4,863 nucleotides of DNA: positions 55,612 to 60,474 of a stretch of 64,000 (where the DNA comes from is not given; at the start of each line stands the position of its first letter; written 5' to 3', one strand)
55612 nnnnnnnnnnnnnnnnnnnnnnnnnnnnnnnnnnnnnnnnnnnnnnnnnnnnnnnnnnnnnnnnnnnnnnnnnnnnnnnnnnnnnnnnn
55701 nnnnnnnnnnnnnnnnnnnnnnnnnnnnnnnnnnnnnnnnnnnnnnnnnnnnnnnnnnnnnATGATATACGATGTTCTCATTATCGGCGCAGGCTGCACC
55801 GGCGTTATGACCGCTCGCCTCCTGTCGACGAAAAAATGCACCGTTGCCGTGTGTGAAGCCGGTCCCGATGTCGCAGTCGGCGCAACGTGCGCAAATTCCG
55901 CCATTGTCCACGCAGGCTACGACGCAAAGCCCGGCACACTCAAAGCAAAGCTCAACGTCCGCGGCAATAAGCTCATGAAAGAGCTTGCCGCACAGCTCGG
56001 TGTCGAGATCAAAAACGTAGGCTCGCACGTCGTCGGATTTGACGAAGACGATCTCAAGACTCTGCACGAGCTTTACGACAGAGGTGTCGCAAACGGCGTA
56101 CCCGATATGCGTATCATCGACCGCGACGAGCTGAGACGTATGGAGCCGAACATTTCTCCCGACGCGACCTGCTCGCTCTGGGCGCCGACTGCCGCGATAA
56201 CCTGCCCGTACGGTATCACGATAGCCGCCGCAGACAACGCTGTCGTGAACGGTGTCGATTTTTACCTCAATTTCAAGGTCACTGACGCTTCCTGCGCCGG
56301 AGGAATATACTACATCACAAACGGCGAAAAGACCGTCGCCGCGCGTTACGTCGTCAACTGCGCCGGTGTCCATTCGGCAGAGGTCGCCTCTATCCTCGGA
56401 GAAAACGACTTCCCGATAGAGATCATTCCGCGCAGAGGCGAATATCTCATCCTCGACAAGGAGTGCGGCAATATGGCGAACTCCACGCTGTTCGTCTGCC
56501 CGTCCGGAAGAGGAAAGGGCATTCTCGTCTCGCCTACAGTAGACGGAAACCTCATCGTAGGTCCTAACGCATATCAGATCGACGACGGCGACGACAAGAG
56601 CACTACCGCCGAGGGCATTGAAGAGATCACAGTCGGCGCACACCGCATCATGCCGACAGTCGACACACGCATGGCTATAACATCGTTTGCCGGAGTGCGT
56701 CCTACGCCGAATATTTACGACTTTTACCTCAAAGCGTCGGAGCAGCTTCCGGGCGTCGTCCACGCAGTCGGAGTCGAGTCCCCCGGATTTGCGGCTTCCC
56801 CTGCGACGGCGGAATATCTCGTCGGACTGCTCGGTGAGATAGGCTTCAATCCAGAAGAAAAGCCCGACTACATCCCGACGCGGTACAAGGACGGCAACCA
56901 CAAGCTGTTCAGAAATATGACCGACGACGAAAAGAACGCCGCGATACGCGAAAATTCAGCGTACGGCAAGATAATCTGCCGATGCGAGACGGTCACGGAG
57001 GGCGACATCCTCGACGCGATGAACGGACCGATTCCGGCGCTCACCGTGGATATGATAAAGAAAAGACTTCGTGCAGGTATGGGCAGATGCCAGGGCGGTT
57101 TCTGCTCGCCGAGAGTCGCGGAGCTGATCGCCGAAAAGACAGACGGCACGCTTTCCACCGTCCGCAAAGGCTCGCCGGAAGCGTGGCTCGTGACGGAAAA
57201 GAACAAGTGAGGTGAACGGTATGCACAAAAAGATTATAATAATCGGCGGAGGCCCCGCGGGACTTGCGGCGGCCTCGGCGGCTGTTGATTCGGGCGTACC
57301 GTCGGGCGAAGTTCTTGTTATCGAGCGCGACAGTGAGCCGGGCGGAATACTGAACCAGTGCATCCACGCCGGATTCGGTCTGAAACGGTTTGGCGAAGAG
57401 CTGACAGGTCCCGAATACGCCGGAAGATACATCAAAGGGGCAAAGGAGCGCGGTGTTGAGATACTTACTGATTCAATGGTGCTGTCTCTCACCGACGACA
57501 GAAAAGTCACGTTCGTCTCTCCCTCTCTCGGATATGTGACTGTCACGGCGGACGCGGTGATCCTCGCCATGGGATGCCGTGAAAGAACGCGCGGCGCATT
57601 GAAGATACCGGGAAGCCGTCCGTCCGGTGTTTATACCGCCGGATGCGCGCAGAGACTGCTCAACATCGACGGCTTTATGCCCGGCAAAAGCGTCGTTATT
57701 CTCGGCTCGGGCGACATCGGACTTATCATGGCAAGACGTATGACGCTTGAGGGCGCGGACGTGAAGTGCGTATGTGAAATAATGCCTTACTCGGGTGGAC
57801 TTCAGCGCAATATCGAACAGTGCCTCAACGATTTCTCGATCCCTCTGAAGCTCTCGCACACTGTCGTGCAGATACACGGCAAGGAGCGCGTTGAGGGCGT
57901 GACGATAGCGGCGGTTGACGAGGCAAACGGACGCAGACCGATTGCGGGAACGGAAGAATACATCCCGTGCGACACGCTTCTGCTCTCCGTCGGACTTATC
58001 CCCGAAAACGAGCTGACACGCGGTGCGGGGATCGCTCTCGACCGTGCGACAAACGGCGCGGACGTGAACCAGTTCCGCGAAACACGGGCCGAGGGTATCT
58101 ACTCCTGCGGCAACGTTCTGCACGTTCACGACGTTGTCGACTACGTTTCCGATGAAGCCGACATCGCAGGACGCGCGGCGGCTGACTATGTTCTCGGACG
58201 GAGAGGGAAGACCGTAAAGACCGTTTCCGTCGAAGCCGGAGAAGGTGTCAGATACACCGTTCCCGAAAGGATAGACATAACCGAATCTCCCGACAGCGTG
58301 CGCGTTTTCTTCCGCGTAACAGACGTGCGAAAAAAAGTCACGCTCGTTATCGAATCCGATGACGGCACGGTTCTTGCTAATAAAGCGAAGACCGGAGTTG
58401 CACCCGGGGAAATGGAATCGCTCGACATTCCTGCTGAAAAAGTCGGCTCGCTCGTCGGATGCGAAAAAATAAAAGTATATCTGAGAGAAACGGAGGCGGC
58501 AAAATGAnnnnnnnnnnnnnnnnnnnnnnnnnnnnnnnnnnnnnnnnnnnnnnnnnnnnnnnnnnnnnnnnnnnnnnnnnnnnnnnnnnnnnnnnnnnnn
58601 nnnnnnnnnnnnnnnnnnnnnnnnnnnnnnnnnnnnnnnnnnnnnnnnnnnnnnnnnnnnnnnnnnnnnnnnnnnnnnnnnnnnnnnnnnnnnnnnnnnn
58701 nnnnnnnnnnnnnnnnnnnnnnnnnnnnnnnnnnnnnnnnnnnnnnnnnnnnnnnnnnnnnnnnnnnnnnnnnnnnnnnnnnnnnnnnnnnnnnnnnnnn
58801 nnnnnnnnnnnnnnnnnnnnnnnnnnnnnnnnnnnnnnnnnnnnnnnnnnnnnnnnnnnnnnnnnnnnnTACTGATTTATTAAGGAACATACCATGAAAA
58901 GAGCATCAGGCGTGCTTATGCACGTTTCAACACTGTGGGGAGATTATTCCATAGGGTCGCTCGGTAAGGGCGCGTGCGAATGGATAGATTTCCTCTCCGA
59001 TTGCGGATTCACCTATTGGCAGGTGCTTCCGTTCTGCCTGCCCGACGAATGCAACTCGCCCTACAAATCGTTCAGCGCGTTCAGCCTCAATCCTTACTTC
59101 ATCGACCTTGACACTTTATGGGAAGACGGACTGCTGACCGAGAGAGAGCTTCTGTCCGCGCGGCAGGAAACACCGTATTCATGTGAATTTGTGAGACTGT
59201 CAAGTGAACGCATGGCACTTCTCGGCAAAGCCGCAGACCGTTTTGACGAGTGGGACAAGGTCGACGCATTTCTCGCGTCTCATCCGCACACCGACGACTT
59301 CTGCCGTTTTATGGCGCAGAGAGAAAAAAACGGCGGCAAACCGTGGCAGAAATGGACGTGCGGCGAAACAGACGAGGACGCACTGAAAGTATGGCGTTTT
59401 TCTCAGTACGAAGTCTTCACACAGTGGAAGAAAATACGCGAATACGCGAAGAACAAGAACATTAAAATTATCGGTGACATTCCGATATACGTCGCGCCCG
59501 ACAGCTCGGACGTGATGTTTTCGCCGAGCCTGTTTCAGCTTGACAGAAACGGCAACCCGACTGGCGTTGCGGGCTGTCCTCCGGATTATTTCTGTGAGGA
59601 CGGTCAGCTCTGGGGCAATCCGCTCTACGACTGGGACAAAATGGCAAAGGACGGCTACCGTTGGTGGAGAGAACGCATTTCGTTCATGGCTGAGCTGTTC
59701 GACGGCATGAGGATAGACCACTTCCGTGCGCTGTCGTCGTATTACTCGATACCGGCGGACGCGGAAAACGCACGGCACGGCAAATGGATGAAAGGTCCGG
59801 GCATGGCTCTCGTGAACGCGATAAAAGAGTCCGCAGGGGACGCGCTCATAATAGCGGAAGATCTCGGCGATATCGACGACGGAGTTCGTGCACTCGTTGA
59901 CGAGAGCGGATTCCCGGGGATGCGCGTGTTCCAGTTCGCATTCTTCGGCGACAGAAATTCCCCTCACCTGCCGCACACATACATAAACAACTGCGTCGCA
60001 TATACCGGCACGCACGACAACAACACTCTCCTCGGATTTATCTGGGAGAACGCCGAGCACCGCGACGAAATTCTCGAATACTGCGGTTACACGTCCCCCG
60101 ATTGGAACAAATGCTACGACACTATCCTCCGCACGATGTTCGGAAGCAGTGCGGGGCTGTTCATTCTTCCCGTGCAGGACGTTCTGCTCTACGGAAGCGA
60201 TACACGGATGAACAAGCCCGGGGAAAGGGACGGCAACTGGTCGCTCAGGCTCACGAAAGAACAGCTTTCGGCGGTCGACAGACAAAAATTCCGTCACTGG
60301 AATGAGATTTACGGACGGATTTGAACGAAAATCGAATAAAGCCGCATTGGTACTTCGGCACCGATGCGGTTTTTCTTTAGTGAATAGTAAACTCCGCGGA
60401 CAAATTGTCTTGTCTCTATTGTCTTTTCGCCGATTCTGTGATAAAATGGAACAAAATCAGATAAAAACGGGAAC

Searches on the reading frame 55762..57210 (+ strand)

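Call 78: search_protein_families(library=pfam, proteins=[window:55762-57210:+], max_evalue=0.00001)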
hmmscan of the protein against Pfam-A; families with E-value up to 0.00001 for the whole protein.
window:55762-57210:+ (482 aa): 4 families
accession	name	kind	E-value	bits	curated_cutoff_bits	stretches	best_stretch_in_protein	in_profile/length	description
PF01266.30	DAO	-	9.4e-65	219.9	27.9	1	4-354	1-351/353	FAD dependent oxidoreductase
PF04324.20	Fer2_BFD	-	1.7e-12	47.9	26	1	404-458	1-50/50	BFD-like [2Fe-2S] binding domain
PF07992.20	Pyr_redox_2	-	2.9e-07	30.6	26.1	0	3-101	1-85/291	Pyridine nucleotide-disulphide oxidoreductase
PF01494.25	FAD_binding_3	-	7.9e-07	29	22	0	3-24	2-23/349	FAD binding domain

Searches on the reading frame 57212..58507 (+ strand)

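Call 78: search_protein_families(library=pfam, proteins=[window:57212-58507:+], max_evalue=0.00001)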
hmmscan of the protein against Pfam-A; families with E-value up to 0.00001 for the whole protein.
window:57212-58507:+ (431 aa): 6 families
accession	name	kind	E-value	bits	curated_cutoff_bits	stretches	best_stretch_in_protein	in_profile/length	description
PF07992.20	Pyr_redox_2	-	1.3e-28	100.7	26.1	1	7-303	2-277/291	Pyridine nucleotide-disulphide oxidoreductase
PF01266.30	DAO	-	7.8e-10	39.2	27.9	0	68-122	150-204/353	FAD dependent oxidoreductase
PF13738.12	Pyr_redox_3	-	3.2e-09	36.9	30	0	9-40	1-30/305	Pyridine nucleotide-disulphide oxidoreductase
PF00070.33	Pyr_redox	-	1.8e-08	35.2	22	0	160-232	1-79/82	Pyridine nucleotide-disulphide oxidoreductase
PF13450.12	NAD_binding_8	-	1.1e-06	29.3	21.9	0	10-45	1-33/68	NAD(P)-binding Rossmann-like domain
PF03486.20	HI0933_like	-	2.7e-06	27.4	50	0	7-44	2-36/244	HI0933-like protein Rossmann domain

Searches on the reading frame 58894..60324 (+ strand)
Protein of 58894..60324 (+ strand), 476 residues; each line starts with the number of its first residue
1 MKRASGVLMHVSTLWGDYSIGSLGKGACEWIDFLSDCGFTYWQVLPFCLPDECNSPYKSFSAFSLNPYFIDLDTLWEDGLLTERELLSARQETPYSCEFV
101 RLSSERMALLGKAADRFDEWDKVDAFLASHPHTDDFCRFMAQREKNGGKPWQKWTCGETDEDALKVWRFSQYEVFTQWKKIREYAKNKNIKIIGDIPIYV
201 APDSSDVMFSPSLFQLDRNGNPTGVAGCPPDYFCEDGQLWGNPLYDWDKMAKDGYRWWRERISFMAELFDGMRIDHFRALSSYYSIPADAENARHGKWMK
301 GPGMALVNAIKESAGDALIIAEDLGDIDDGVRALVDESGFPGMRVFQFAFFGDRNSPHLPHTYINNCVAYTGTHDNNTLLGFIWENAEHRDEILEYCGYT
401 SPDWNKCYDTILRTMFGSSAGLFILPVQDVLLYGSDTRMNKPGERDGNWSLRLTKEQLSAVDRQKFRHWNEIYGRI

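Call 78: search_protein_families(library=pfam, proteins=[window:58894-60324:+], max_evalue=0.00001)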
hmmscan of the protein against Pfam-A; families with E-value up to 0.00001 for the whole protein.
window:58894-60324:+ (476 aa): 1 family
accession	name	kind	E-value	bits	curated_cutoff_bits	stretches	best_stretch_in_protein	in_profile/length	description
PF02446.23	Glyco_hydro_77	-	2e-142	475.8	25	1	9-458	1-464/465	4-alpha-glucanotransferase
